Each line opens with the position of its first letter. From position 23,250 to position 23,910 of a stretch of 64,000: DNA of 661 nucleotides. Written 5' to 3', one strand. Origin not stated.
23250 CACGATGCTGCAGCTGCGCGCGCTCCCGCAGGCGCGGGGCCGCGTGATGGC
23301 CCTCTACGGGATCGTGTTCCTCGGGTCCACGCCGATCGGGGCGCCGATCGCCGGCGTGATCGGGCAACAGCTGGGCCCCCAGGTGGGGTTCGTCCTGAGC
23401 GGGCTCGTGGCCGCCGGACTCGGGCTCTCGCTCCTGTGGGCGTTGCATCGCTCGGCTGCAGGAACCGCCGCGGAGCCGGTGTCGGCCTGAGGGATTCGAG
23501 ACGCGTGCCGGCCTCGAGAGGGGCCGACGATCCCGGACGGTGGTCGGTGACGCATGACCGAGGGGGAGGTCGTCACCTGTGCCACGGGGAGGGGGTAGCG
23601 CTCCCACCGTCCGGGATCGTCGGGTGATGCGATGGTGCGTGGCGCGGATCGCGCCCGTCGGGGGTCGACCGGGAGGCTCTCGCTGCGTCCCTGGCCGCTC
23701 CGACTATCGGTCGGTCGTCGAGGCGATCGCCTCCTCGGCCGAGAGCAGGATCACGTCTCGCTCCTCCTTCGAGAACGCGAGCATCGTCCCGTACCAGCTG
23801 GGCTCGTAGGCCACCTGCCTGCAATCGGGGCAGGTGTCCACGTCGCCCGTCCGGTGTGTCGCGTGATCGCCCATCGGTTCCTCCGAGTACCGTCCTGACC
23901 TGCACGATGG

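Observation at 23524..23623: Candidate sRNA with two anti-Shine-Dalgarno C-rich loops closed by a perfect 20-bp stem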

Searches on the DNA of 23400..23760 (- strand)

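Call 4: search_rna_families(source=window, start=23400, end=23760, threshold=evalue, max_evalue=10, show_alignments=4)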
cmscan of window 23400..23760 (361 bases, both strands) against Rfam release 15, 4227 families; matches with E-value up to 10: 3.
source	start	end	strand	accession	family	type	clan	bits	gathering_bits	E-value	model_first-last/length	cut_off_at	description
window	23459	23481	+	RF02044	CDKN2B-AS_2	Gene; lncRNA;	-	16.5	50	0.35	24-46/46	no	CDKN2B antisense RNA 1 convserved region 2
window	23524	23623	+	RF04104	MIR918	Gene; miRNA;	-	15.3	268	2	1-265/265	no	MIR918 microRNA precursor family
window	23647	23728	+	RF01944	mir-2518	Gene; miRNA;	-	14.4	61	4.5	8-60/67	no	mir-2518 microRNA precursor family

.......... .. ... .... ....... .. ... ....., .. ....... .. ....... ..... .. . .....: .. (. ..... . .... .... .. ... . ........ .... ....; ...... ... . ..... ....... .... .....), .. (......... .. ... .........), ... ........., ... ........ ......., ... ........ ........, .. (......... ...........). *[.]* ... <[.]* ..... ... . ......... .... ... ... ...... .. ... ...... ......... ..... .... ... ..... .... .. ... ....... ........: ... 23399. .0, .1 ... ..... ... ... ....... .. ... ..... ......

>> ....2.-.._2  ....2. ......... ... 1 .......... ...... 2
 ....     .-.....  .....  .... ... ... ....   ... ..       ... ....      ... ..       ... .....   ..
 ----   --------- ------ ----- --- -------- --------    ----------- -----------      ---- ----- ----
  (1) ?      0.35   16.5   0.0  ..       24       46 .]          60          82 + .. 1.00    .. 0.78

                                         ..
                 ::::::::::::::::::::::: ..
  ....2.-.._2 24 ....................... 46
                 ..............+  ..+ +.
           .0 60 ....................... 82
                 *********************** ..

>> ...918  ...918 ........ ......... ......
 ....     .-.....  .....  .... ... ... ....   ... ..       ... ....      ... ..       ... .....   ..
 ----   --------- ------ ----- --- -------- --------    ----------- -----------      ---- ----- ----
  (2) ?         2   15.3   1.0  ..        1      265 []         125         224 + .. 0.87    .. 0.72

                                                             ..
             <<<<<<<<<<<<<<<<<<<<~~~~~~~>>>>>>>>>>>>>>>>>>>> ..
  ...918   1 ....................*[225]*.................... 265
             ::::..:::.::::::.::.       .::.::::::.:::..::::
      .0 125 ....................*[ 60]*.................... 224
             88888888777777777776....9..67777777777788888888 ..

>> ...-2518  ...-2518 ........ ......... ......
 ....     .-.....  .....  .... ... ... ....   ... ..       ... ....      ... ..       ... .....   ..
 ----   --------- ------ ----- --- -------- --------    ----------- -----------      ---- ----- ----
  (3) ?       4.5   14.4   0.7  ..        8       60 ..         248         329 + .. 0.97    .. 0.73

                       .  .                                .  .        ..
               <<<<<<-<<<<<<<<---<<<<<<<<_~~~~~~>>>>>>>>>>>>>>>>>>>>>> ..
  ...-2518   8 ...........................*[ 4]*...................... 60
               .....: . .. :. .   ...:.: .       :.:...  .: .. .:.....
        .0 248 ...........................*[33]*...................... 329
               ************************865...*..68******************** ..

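Call 45: build_rna_model(alignment_id=A4, structure=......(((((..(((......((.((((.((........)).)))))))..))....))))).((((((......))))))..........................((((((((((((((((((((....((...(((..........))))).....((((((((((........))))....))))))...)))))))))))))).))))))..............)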
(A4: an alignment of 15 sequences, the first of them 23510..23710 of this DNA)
Model R1 built from alignment A4 (15 sequences, 230 columns); structure: as given.
model positions 198; base pairs 53; branch points 3; effective number of sequences 1.42; information 0.59 bits per position. Calibrated on 0.2 Mb of random sequence (short: E-values are rough).
structure used (alignment columns):
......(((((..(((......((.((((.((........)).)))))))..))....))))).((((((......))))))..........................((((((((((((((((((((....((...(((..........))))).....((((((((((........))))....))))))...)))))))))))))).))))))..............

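Call 46: search_with_rna_model(model_id=R1, sources=[window, L001, L002, L003, L004, L005, L006, L007, L008, L009, L010, L011, L012, L013, L014, L015, L016, L017, L018, L019, L020, L021, L022, L023, L024, L025, L026, L027, L028, L029, L030, L031, L032, L033, L034, L035, L036, L037, L038, L039], max_evalue=1, make_alignment=true)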
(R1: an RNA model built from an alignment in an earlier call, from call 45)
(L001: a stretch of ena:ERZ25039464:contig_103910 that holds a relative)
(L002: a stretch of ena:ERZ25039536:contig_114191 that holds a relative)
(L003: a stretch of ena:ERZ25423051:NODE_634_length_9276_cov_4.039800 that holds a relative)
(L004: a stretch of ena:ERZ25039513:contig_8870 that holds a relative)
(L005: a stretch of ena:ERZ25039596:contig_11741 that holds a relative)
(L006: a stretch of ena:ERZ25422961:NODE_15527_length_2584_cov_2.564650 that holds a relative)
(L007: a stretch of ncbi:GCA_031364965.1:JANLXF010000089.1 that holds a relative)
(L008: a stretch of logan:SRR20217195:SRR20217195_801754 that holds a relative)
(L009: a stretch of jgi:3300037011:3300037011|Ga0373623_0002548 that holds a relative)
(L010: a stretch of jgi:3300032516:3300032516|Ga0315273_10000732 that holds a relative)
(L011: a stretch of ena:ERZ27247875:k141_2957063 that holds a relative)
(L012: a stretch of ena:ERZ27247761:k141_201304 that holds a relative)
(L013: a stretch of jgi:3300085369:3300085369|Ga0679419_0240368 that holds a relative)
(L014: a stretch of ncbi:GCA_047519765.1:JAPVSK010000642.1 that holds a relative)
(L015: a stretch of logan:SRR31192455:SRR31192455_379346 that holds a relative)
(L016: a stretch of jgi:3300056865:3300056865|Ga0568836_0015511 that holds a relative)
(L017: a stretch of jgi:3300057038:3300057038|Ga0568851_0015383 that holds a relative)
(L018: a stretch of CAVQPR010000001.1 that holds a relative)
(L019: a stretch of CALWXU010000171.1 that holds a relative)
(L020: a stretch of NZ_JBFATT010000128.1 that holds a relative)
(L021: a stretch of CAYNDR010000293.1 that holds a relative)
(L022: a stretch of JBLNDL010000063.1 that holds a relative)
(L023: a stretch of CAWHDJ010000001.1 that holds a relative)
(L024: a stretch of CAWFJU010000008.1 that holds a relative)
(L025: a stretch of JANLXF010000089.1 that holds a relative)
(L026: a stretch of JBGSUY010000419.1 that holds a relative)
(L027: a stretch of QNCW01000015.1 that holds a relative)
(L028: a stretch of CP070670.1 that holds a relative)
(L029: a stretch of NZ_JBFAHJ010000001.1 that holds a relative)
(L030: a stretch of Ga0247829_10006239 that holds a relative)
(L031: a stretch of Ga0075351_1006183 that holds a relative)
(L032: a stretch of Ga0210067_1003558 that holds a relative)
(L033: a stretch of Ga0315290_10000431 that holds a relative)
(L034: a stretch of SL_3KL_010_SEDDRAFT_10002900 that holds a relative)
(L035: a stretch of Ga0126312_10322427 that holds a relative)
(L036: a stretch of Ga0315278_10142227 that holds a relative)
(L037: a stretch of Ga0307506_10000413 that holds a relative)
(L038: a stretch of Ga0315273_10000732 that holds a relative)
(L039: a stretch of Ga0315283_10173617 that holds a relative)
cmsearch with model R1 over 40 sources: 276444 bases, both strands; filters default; matches with E-value up to 1: 56.
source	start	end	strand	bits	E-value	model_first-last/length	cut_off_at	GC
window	23510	23710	-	193.1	2.5e-33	1-198/198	no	0.73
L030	3054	3255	+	185.4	6.3e-32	1-198/198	no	0.73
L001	3165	3366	+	185.4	6.3e-32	1-198/198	no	0.73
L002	3165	3366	+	185.4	6.3e-32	1-198/198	no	0.73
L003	3165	3366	+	185.4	6.3e-32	1-198/198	no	0.73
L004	3165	3366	+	185.4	6.3e-32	1-198/198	no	0.73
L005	3165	3366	+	185.4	6.3e-32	1-198/198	no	0.73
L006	688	889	+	185.4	6.3e-32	1-198/198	no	0.73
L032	259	461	+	182.4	2.3e-31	1-198/198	no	0.75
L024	4459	4657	+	179.4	8.1e-31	1-198/198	no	0.72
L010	3165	3357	+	174.7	5.7e-30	1-198/198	no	0.72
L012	2038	2230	+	174.7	5.7e-30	1-198/198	no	0.72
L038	3524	3716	+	174.7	5.7e-30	1-198/198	no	0.72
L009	3165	3357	+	174.7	5.7e-30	1-198/198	no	0.72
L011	2216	2408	+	174.7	5.7e-30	1-198/198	no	0.72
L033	2726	2918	-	174.7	5.7e-30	1-198/198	no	0.72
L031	743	942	+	174.6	6e-30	1-198/198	no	0.72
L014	1673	1867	+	173.8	8.4e-30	1-198/198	no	0.71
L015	656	849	+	169.9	4.4e-29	1-198/198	no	0.72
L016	2733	2928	+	163.9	5.5e-28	1-198/198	no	0.72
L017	1761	1956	+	163.9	5.5e-28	1-198/198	no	0.72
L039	2069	2259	-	161.1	1.8e-27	1-198/198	no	0.74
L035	215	404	-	157.8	7.1e-27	1-198/198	no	0.73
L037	1186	1392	+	154.1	3.3e-26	1-198/198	no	0.71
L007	3198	3386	+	153.9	3.6e-26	1-198/198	no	0.75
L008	692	880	+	153.9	3.6e-26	1-198/198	no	0.75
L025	6663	6851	-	153.9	3.6e-26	1-198/198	no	0.75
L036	1156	1347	+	153.2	4.9e-26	1-198/198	no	0.74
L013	1665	1816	+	108.3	8.1e-18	1-162/198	3'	0.74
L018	413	627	+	97.3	8.3e-16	1-198/198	no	0.73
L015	723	883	-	30.6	0.0013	1-198/198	no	0.68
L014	1755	1852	-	30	0.0017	87-183/198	no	0.69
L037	1281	1378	-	27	0.0061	86-184/198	no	0.71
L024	4546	4642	-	26.7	0.0069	87-183/198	no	0.74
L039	2083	2181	+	24.4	0.018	86-184/198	no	0.72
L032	348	447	-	24.3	0.019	86-184/198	no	0.73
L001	3252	3352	-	24.2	0.02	86-184/198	no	0.73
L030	3141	3241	-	24.2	0.02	86-184/198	no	0.73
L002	3252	3352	-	24.2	0.02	86-184/198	no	0.73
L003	3252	3352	-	24.2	0.02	86-184/198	no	0.73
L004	3252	3352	-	24.2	0.02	86-184/198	no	0.73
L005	3252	3352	-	24.2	0.02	86-184/198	no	0.73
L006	775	875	-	24.2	0.02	86-184/198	no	0.73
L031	830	927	-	24.1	0.02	87-183/198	no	0.72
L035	229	329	+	23.7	0.024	86-184/198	no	0.7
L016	2816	2914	-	22.8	0.035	86-184/198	no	0.74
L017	1844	1942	-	22.8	0.035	86-184/198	no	0.74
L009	3251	3343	-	22.2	0.045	86-184/198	no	0.71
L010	3251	3343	-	22.2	0.045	86-184/198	no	0.71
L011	2302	2394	-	22.2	0.045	86-184/198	no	0.71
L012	2124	2216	-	22.2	0.045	86-184/198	no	0.71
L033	2740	2832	+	22.2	0.045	86-184/198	no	0.71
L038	3610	3702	-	22.2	0.045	86-184/198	no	0.71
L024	6721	6867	+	16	0.62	1-198/198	no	0.67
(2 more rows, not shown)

Alignment A5: 56 matches aligned to the model, 358 columns, each read 5' to 3' on its own strand. Consensus structure (alignment columns), stored with it:
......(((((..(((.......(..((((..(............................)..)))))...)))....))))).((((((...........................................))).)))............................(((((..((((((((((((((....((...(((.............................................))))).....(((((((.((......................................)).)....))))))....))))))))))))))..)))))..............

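Call 47: search_with_rna_model(model_id=R1, sources=[window, L001, L007, L009, L014, L015, L016, L018, L024, L031, L032, L035, L036, L037, L039, L013], max_evalue=1e-10, make_alignment=true)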
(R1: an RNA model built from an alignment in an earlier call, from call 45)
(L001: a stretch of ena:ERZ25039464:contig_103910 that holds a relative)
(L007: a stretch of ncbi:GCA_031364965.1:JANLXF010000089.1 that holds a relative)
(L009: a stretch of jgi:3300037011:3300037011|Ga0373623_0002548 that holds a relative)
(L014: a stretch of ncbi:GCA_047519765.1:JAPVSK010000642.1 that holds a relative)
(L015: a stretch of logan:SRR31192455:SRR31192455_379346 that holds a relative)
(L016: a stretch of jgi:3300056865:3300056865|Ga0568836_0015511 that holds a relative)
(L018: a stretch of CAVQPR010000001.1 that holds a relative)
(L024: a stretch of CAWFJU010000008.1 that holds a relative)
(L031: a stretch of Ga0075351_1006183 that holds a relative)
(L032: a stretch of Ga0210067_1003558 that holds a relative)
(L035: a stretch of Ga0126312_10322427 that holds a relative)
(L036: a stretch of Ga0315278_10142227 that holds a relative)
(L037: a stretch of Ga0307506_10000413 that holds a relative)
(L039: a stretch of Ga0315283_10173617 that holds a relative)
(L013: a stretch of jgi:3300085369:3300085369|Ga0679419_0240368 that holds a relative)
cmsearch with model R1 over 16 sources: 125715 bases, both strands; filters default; matches with E-value up to 1e-10: 16.
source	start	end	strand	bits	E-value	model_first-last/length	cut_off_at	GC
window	23510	23710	-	193.1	1.1e-33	1-198/198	no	0.73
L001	3165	3366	+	185.4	2.9e-32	1-198/198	no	0.73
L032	259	461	+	182.4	1e-31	1-198/198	no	0.75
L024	4459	4657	+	179.4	3.7e-31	1-198/198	no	0.72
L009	3165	3357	+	174.7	2.6e-30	1-198/198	no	0.72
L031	743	942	+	174.6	2.7e-30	1-198/198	no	0.72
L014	1673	1867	+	173.8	3.8e-30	1-198/198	no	0.71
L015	656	849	+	169.9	2e-29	1-198/198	no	0.72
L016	2733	2928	+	163.9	2.5e-28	1-198/198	no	0.72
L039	2069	2259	-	161.1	8.2e-28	1-198/198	no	0.74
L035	215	404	-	157.8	3.2e-27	1-198/198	no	0.73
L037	1186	1392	+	154.1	1.5e-26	1-198/198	no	0.71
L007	3198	3386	+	153.9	1.6e-26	1-198/198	no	0.75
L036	1156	1347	+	153.2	2.2e-26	1-198/198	no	0.74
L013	1665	1816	+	108.3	3.7e-18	1-162/198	3'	0.74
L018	413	627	+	97.3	3.8e-16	1-198/198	no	0.73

Alignment A6: 16 matches aligned to the model, 234 columns, each read 5' to 3' on its own strand. Consensus structure (alignment columns), stored with it:
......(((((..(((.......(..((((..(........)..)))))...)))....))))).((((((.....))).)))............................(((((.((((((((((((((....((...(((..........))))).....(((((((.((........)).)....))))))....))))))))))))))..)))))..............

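Call 61: search_rna_families(source=window, start=23518, end=23630, threshold=evalue, max_evalue=10, show_alignments=3)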
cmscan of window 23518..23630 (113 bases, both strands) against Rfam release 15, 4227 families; matches with E-value up to 10: 6.
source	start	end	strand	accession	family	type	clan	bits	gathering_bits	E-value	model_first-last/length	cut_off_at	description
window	23531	23616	+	RF03134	S6-S18-Chlorobi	Cis-reg; leader;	-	19.7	47.4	0.088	1-76/76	no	S6-S18-Chlorobi ribosomal protein leader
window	23530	23617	-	RF03941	mir-3158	Gene; miRNA;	-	17.2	97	0.56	1-81/81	no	mir-3158 microRNA precursor family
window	23524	23623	+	RF00942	mir-1224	Gene; miRNA;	-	15.7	105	1.5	1-86/86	no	mir-1224 microRNA precursor family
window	23531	23616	+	RF03170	c-di-GMP-II-GCG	Cis-reg; riboswitch;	CL00127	14.3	47.9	3.4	1-85/85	no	c-di-GMP-II-GCG riboswitch aptamer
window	23536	23627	+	RF02945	Corio-PBP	Gene; sRNA;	-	12.9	63.5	4.8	1-74/74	no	Corio-PBP RNA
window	23528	23619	-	RF03619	mir-5729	Gene; miRNA;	-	11.7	41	10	1-79/79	no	mir-5729 microRNA precursor family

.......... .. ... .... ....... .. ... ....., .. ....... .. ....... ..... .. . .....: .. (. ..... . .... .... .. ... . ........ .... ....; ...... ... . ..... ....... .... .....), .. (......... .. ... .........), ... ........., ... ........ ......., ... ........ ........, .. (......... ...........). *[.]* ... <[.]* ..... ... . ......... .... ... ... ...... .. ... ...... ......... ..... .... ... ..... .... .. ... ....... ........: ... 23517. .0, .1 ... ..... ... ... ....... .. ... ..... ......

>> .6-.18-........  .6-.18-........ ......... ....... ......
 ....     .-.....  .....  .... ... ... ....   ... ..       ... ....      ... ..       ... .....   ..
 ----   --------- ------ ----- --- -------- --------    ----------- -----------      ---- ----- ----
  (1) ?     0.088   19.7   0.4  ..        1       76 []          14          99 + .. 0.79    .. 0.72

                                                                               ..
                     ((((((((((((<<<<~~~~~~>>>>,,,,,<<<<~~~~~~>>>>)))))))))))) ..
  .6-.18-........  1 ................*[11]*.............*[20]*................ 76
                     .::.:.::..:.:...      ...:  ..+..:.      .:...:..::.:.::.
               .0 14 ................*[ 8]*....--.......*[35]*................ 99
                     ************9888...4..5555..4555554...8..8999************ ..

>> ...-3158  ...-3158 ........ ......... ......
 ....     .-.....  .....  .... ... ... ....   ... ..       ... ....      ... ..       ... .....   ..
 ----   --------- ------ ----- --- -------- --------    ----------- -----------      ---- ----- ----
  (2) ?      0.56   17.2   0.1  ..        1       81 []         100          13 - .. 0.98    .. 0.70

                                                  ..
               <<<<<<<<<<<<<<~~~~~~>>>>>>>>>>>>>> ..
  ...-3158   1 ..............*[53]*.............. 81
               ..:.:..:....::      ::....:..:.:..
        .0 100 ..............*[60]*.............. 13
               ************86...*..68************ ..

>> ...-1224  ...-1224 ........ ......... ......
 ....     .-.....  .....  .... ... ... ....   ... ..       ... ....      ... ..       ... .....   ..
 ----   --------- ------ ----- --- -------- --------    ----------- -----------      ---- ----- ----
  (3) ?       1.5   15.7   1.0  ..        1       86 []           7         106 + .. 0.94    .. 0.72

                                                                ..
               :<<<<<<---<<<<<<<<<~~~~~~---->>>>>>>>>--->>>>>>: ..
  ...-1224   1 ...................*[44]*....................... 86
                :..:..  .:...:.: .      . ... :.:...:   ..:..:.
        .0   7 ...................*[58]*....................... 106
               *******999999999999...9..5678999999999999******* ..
